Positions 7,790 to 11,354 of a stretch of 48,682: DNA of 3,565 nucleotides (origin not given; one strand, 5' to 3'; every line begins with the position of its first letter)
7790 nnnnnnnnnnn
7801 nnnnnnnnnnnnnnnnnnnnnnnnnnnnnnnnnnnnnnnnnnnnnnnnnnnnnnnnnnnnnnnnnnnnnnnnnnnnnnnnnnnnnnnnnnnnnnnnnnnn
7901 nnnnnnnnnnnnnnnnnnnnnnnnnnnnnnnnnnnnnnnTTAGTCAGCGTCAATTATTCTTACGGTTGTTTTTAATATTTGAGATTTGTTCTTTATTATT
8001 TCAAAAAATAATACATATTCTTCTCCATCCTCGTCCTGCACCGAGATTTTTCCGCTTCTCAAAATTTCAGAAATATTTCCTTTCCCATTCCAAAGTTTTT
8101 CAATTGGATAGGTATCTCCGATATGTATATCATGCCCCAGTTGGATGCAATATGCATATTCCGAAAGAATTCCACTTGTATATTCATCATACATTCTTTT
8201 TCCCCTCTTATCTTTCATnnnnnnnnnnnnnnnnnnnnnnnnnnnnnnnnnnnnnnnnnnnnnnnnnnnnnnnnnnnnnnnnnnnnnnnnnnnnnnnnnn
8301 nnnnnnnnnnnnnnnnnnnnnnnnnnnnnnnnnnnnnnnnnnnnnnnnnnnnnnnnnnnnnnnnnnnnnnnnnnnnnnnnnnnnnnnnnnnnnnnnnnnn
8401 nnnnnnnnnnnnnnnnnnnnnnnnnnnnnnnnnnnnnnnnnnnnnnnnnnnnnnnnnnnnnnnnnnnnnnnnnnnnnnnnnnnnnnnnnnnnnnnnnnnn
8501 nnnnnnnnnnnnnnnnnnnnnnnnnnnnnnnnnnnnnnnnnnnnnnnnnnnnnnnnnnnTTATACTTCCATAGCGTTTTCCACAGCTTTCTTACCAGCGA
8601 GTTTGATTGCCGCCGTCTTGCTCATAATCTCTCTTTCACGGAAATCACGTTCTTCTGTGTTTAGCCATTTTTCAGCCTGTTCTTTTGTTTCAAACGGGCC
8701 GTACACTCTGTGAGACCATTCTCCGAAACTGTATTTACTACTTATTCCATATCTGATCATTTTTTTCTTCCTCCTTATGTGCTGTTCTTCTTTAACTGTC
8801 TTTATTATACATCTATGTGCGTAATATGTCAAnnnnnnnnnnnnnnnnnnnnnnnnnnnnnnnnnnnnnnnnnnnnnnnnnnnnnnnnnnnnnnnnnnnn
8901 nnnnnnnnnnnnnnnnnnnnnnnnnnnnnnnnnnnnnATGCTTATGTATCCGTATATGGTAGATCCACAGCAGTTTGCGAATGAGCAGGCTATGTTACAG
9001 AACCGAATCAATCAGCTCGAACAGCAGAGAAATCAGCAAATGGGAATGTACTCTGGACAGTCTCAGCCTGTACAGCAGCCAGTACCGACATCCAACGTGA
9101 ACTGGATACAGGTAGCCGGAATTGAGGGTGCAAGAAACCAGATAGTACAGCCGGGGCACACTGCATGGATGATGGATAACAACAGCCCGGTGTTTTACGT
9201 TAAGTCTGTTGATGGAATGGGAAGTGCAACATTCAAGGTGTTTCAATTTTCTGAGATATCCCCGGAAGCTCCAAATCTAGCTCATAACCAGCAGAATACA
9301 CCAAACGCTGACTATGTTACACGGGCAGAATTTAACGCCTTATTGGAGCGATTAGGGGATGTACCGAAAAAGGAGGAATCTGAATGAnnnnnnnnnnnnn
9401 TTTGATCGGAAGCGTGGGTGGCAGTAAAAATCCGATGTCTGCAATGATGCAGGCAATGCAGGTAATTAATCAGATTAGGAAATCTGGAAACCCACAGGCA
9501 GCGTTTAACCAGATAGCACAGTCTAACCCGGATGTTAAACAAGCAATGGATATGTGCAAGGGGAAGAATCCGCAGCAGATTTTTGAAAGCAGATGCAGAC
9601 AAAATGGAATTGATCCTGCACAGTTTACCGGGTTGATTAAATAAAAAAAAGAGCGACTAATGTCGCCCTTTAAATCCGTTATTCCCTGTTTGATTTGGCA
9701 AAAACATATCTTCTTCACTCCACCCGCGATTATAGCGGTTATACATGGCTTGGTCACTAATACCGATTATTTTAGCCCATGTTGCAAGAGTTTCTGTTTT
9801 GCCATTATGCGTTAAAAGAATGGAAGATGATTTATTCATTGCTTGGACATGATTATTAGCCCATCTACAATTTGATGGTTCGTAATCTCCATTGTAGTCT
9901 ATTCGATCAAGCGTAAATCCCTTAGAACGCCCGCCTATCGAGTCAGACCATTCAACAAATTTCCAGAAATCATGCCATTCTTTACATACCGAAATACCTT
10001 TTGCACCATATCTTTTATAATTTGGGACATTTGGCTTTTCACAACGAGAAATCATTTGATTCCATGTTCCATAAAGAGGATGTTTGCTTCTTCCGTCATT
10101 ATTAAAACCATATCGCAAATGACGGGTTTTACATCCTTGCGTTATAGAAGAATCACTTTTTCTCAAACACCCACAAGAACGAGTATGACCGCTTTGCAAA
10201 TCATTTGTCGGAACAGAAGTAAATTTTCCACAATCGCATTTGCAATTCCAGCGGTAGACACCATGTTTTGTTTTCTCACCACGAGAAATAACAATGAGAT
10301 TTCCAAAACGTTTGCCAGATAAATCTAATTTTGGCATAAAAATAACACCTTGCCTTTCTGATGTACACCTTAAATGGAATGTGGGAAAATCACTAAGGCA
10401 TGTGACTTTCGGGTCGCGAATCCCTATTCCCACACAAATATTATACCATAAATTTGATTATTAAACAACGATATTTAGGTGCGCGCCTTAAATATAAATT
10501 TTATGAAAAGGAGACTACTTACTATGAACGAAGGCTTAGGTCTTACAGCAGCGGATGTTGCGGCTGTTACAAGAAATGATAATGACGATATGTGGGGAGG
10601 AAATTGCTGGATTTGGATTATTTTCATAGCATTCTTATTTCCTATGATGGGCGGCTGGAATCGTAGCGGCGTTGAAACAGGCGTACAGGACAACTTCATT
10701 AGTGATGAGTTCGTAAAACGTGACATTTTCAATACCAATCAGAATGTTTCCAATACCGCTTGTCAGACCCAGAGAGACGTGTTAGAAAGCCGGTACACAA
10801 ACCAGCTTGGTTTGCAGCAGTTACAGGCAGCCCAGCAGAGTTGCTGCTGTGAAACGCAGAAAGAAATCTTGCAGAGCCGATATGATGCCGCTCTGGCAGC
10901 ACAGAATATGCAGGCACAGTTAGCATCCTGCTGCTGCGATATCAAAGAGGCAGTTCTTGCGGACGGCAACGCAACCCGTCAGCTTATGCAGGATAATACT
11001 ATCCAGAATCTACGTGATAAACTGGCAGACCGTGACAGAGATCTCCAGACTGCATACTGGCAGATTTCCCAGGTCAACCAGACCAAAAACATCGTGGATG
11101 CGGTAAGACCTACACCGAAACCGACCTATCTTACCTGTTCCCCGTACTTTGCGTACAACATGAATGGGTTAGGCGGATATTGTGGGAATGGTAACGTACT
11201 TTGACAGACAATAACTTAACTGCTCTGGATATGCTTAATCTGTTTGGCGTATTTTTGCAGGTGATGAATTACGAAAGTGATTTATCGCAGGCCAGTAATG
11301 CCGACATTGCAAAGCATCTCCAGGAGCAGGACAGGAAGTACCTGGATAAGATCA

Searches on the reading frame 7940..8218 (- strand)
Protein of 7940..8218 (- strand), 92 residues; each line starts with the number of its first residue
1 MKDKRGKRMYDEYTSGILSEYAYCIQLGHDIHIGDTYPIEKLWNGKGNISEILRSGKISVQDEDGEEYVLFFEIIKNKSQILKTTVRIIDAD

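Call 18: search_protein_families(library=pfam, proteins=[window:7940-8218:-], max_evalue=0.01)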
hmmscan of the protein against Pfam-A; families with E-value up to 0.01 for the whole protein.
window:7940-8218:- (92 aa): 0 families

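Call 52: find_encoding_contigs(protein=window:7940-8218:-, flank=3000, max_places=10)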
Protein window:7940-8218:- (92 aa): no gene with exactly this product is on record in the collection.

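Call 54: search_protein_families(library=phrogs, proteins=[window:7940-8218:-], max_evalue=0.01)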
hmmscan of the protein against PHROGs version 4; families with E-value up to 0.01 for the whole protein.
window:7940-8218:- (92 aa): 0 families

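Call 56: search_solved_structures(query=window:7940-8218:-, max_evalue=1)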
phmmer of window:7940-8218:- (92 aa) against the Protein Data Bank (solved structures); distinct sequences matched with E-value up to 1: 2.
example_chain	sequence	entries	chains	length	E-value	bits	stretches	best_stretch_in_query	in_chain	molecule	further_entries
2pvs_A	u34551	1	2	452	0.29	14.8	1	7-69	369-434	Pancreatic lipase-related protein 2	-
2oxe_A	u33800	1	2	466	0.29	14.7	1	7-69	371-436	Pancreatic lipase-related protein 2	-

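Call 83: find_homologous_proteins(query=window:7940-8194:-, max_evalue=0.001)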
Query window:7940-8194:- (84 aa): 12 proteins with E <= 0.001 among 12 candidates.
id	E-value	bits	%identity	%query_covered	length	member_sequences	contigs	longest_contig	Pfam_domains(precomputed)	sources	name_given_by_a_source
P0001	1.1e-44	168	94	100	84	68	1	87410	-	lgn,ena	-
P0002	6.7e-44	165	90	100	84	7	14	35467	-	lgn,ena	-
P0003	1.1e-43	164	90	100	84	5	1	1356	-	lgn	-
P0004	2.4e-43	163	89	100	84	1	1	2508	-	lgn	-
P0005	2.0e-39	151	82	100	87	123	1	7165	-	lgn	-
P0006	6.1e-38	146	81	100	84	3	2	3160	-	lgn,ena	-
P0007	8.8e-38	146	81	100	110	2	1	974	-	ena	-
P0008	4.3e-30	121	74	100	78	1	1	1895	-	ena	-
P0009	2.9e-25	106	92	62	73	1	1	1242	-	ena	-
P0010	3.6e-23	99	83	64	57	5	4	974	-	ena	-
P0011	1.5e-13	68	83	43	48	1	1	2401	-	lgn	-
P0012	2.1e-13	68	83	43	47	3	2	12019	-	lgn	-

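Call 95: search_protein_families(library=pfam, proteins=[window:7940-8194:-], max_evalue=1)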
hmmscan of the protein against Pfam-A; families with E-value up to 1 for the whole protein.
window:7940-8194:- (84 aa): 2 families
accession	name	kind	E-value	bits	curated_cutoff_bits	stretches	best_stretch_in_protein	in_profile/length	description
PF24388.1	Permuted_GreAB-C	-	0.016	15.3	27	1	41-75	16-52/54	Permuted GreAB-C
PF19954.5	EAD10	-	0.071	13.6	24.1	1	11-29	43-62/77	Effector-associated domain 10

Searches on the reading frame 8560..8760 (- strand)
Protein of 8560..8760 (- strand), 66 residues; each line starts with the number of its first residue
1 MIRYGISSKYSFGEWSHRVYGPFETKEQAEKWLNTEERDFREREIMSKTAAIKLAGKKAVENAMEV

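Call 95: search_protein_families(library=pfam, proteins=[window:8560-8760:-], max_evalue=1)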
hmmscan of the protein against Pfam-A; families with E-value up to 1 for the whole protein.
window:8560-8760:- (66 aa): 2 families
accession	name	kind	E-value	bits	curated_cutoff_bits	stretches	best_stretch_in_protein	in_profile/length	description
PF14657.12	Arm-DNA-bind_4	-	0.00059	19.8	22.3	1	2-33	4-35/47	Arm DNA-binding domain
PF11380.13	Stealth_CR2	-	0.11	13.2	39.4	1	2-50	8-57/108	Stealth protein CR2, conserved region 2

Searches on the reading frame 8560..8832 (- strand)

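Call 18: search_protein_families(library=pfam, proteins=[window:8560-8832:-], max_evalue=0.01)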
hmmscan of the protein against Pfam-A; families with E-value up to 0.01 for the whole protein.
window:8560-8832:- (90 aa): 1 family
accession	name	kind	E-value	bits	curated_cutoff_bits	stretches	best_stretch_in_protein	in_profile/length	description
PF14657.12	Arm-DNA-bind_4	-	0.00083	19.3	22.3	1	26-57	4-35/47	Arm DNA-binding domain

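Call 54: search_protein_families(library=phrogs, proteins=[window:8560-8832:-], max_evalue=0.01)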
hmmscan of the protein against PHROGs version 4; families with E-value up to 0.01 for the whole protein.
window:8560-8832:- (90 aa): 2 families
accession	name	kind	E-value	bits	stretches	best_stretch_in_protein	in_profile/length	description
phrog_34334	-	unknown function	6.8e-06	27.2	1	28-73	3-47/96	-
phrog_3002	-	unknown function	0.0093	17.3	0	38-86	12-63/65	-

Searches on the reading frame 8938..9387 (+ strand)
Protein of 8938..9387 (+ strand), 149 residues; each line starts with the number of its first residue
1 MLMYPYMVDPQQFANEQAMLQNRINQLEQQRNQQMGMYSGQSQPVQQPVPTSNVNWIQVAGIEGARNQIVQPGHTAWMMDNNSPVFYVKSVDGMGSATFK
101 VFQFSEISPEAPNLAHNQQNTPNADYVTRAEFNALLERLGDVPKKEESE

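Call 18: search_protein_families(library=pfam, proteins=[window:8938-9387:+], max_evalue=0.01)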
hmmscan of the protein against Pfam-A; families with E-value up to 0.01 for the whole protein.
window:8938-9387:+ (149 aa): 0 families

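Call 54: search_protein_families(library=phrogs, proteins=[window:8938-9387:+], max_evalue=0.01)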
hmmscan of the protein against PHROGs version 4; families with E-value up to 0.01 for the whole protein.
window:8938-9387:+ (149 aa): 1 family
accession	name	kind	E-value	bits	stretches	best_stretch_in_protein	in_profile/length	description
phrog_21718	-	unknown function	1.3e-18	68.4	1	6-147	9-145/159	-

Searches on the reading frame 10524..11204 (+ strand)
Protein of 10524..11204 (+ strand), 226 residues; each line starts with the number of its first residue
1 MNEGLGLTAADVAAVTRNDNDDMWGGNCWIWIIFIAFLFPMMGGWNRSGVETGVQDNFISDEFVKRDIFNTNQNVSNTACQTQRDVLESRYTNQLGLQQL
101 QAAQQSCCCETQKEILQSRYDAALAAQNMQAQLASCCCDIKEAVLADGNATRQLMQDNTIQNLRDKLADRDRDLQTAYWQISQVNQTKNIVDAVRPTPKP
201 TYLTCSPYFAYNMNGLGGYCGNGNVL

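Call 88: search_protein_families(library=ncbifam, proteins=[window:10524-11204:+], max_evalue=0.1)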
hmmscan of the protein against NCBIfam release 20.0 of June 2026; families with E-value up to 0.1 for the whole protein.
window:10524-11204:+ (226 aa): 2 families
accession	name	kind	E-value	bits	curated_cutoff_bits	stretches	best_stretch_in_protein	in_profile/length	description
NF001421.0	PRK00295.1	equivalog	0.029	14.6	95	1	151-184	12-45/68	hypothetical protein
NF004127.0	PRK05617.1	subfamily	0.089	12.1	274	0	81-188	231-340/356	3-hydroxyisobutyryl-CoA hydrolase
